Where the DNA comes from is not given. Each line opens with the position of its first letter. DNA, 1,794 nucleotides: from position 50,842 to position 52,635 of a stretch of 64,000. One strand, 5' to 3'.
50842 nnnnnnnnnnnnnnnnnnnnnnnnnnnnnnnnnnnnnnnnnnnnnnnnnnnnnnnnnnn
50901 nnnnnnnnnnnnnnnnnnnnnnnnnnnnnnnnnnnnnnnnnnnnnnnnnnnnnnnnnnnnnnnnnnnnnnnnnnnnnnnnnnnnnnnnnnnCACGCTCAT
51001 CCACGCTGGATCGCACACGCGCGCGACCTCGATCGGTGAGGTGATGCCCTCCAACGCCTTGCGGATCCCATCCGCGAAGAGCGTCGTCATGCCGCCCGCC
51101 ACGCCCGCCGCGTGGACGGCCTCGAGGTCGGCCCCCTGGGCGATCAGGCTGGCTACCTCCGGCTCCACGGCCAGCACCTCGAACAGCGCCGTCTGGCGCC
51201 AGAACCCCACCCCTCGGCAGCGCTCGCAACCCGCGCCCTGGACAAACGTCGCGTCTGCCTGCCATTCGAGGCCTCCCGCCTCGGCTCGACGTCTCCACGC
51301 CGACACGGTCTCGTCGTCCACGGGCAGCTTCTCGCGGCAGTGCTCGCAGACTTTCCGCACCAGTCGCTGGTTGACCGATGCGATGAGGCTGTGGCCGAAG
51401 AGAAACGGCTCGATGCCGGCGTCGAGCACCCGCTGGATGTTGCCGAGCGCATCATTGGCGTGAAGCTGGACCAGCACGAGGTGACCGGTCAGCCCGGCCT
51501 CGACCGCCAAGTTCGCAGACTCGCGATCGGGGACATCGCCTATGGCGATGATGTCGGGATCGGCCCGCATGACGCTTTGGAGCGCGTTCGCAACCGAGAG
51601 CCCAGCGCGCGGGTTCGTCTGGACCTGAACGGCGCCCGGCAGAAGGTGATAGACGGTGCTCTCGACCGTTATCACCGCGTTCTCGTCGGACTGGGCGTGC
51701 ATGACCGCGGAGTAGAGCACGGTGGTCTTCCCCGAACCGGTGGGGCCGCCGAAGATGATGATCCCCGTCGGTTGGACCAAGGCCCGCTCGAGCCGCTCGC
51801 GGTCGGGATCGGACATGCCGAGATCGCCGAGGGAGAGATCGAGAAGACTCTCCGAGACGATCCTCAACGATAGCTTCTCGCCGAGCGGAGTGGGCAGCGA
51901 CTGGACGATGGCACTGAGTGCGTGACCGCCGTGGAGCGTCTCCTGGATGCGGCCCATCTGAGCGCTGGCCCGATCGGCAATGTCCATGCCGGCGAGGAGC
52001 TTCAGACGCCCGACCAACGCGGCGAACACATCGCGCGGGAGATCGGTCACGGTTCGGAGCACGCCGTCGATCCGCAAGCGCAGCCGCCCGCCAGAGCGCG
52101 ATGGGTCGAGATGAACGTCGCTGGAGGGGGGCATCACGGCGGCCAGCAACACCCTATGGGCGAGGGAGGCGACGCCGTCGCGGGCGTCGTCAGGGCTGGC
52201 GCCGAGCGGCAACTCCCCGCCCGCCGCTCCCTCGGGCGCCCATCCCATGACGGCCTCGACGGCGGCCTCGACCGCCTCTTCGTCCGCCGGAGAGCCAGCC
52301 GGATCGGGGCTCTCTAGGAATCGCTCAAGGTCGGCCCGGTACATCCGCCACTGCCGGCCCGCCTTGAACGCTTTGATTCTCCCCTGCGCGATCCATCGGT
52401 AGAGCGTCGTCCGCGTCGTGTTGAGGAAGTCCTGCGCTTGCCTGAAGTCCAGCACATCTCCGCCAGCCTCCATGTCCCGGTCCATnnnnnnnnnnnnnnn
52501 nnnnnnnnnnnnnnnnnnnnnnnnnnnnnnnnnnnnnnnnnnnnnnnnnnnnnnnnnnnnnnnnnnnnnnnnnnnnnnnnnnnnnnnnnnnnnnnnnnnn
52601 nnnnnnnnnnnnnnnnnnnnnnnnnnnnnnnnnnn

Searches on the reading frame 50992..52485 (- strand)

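Call 9: search_protein_families(library=pfam, proteins=[window:50992-52485:-], max_evalue=0.01)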
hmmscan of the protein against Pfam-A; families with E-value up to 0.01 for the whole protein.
window:50992-52485:- (498 aa): 6 families
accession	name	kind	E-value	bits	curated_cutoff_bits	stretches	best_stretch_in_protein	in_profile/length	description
PF00437.27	T2SSE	-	2.3e-85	286.9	24.9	1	105-488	8-369/370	Type II/IV secretion system protein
PF12728.13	HTH_17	-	1.8e-14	54.1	27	1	12-59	2-49/51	Helix-turn-helix domain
PF25199.1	nSTAND_NTPase5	-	0.0024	18.2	34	1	240-276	41-78/145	Novel STAND NTPase 5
PF11250.13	FAF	-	0.0043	17.6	25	1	111-138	26-53/54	Fantastic Four meristem regulator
PF02492.25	cobW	-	0.0055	16.8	20.7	1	242-275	2-36/180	CobW/HypB/UreG, nucleotide-binding domain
PF13518.12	HTH_28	-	0.0088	16.6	25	0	16-34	17-35/52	Helix-turn-helix domain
